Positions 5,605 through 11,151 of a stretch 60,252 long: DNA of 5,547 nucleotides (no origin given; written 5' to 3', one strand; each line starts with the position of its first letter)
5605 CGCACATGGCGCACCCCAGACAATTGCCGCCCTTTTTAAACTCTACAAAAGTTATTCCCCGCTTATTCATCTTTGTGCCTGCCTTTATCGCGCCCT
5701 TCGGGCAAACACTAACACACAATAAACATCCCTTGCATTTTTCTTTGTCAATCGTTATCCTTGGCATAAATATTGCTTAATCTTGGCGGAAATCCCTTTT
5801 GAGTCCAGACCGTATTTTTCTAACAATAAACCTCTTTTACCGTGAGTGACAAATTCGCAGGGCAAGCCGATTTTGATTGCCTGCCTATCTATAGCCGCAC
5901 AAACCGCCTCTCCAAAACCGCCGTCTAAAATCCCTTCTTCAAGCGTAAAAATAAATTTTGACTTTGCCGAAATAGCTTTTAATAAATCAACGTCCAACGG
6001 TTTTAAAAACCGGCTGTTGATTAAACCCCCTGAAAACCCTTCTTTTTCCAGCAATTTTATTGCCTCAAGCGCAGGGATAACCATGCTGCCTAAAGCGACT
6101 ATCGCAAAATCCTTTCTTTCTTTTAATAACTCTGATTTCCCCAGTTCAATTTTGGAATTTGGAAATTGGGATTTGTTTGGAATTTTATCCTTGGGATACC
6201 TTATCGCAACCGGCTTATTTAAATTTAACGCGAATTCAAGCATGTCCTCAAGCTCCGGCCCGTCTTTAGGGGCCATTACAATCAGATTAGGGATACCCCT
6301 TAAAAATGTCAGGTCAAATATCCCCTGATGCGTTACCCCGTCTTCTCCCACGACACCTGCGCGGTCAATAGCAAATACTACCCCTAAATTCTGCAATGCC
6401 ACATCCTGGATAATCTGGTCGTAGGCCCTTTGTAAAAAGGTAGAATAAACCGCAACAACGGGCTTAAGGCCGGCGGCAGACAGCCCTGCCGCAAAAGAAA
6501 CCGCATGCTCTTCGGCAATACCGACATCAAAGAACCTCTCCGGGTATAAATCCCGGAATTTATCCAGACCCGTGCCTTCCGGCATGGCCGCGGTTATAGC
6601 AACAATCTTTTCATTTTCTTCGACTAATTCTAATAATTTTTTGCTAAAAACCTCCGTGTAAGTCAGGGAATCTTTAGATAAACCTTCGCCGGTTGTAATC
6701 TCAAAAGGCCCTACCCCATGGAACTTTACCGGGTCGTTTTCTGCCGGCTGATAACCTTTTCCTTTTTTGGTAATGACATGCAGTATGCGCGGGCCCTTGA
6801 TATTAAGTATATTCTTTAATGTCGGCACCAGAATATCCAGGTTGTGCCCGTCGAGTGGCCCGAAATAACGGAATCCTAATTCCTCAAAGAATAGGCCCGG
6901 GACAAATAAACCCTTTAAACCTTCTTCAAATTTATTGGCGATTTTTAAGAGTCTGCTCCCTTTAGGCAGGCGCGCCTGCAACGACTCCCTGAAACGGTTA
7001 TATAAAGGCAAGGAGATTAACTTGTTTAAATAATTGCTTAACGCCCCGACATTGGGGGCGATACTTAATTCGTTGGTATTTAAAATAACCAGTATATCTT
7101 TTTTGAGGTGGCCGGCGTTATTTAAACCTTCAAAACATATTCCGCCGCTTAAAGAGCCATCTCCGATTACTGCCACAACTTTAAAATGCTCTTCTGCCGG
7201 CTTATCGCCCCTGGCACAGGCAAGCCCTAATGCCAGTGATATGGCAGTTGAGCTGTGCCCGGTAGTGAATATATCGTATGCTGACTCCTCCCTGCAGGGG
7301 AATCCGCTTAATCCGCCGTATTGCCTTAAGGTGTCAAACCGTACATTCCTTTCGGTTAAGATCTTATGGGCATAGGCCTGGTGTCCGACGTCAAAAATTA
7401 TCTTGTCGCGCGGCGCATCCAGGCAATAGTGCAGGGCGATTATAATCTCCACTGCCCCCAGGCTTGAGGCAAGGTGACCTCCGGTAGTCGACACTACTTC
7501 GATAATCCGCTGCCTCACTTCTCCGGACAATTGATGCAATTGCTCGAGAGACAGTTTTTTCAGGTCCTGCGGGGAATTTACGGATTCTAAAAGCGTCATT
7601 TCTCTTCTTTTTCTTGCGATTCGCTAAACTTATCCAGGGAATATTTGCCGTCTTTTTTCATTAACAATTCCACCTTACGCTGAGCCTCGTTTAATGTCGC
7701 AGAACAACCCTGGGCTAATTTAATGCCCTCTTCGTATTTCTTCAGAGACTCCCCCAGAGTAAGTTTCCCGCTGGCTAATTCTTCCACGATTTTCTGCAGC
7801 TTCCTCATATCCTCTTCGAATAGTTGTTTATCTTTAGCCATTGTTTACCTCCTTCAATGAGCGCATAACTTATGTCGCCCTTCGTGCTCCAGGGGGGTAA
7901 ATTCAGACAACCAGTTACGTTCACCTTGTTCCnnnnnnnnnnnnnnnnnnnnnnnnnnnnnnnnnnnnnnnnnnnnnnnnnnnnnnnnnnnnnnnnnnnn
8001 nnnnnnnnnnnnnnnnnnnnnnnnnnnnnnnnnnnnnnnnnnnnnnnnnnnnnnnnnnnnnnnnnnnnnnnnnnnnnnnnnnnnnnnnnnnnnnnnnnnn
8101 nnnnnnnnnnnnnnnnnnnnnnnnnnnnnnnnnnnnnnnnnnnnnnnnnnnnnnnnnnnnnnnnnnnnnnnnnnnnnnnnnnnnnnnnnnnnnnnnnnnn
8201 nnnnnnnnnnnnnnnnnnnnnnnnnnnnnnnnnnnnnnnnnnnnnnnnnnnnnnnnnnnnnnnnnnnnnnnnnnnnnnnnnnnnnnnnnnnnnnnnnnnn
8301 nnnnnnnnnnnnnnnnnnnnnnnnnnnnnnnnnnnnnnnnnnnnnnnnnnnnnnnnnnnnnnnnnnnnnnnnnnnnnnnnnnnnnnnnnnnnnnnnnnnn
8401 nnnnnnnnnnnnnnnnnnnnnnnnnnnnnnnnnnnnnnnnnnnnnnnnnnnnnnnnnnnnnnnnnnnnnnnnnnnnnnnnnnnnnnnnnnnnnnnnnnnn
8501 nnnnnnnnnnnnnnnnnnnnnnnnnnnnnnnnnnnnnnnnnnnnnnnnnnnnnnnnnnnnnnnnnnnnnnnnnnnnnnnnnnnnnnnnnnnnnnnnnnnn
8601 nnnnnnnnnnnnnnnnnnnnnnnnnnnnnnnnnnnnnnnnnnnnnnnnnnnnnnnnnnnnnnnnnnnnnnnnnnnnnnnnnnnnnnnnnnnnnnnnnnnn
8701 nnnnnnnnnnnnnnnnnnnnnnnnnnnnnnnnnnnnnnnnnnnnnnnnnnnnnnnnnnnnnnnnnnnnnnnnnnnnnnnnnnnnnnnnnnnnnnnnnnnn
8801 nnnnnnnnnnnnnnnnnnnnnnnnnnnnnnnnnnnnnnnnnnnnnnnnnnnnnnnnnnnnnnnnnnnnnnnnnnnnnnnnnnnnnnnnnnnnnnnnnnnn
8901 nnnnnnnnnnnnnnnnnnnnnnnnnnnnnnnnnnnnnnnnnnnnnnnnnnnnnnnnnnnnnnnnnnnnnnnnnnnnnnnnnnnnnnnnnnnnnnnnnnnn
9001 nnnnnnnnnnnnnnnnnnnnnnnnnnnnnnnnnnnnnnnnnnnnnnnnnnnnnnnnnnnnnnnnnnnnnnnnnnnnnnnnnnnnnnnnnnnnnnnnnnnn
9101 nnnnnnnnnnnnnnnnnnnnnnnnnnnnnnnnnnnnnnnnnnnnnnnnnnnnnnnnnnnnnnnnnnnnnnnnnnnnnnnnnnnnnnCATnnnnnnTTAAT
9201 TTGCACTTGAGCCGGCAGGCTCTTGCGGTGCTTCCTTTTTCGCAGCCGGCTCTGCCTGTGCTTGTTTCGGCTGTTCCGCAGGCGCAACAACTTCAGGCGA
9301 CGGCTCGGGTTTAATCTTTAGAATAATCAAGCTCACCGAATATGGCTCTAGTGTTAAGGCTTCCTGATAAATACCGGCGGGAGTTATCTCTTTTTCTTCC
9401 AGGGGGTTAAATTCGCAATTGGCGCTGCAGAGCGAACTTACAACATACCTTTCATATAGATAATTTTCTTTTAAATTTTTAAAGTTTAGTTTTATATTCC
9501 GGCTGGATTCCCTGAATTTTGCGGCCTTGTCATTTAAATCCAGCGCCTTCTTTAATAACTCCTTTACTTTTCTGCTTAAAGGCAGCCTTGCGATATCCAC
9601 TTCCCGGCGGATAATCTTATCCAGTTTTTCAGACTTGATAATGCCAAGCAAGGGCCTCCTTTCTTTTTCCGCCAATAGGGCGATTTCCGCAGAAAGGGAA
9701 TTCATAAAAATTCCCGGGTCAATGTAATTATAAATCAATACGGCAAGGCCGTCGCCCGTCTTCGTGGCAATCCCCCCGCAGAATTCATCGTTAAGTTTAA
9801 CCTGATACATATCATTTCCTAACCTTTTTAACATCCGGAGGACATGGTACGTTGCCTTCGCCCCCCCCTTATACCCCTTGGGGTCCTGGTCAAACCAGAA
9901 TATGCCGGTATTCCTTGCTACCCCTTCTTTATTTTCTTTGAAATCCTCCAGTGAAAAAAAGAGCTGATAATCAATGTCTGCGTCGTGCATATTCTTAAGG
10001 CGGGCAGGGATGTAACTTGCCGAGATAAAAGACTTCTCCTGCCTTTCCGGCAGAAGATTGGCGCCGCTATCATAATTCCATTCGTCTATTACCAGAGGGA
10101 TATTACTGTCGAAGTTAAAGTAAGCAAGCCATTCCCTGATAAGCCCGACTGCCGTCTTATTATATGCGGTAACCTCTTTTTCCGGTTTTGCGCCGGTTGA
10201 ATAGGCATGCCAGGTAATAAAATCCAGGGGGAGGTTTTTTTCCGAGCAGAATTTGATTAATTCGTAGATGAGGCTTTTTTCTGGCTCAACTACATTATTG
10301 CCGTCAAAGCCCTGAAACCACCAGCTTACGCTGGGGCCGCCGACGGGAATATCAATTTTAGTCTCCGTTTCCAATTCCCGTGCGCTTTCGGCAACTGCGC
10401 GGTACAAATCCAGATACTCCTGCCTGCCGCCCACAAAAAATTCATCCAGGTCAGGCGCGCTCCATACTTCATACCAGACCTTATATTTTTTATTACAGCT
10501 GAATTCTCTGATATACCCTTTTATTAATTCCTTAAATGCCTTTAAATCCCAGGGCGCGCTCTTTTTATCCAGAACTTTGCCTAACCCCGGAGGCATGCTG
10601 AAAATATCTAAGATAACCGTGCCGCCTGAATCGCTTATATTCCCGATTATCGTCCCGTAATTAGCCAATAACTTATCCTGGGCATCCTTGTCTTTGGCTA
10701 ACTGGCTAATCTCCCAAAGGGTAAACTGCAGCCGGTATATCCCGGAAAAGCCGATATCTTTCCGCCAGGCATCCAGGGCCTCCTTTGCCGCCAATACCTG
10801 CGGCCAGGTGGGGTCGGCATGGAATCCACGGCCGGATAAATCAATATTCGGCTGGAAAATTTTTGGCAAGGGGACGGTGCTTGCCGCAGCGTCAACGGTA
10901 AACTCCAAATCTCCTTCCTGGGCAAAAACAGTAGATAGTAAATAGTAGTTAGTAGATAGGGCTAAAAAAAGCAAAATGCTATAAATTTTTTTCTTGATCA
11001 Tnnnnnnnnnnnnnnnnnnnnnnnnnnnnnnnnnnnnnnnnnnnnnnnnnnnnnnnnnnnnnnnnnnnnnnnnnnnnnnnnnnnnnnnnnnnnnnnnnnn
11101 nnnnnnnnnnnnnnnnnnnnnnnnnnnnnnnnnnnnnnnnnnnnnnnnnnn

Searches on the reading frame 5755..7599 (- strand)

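Call 43: search_protein_families(library=pfam, proteins=[window:5755-7599:-], max_evalue=0.00001)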
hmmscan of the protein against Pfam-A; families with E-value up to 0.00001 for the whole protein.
window:5755-7599:- (614 aa): 3 families
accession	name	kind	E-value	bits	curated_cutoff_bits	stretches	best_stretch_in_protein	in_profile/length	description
PF13292.11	DXP_synthase_N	-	9.1e-112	373.2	21.2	1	4-277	1-274/274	1-deoxy-D-xylulose-5-phosphate synthase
PF02779.29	Transket_pyr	-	2.8e-46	157.8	27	1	311-474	2-173/174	Transketolase, pyrimidine binding domain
PF02780.25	Transketolase_C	-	1.1e-21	77.4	25.9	1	487-603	1-124/124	Transketolase, C-terminal domain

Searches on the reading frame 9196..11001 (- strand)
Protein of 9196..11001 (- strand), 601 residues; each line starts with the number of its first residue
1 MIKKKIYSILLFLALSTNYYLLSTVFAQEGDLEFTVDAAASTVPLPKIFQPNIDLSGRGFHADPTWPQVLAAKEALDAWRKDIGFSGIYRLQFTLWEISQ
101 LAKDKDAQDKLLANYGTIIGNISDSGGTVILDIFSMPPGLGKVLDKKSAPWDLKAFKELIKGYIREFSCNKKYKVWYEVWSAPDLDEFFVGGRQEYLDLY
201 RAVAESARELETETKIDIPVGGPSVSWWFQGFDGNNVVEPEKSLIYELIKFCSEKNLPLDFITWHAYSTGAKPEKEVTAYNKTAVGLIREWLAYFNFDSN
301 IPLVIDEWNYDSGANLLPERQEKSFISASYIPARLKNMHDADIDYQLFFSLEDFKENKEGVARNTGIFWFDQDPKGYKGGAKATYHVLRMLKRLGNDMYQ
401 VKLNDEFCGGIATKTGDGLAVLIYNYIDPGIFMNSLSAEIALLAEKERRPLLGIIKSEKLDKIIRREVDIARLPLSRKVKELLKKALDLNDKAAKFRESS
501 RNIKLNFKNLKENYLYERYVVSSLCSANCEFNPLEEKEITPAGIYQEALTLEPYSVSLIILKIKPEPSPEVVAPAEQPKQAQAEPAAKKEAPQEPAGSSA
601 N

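Call 43: search_protein_families(library=pfam, proteins=[window:9196-11001:-], max_evalue=0.00001)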
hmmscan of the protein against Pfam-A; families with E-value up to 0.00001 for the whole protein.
window:9196-11001:- (601 aa): 1 family
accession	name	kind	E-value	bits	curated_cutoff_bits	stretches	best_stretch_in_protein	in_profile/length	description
PF01229.23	Glyco_hydro_39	-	2.5e-17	63.3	26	1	154-398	129-354/472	Glycosyl hydrolases family 39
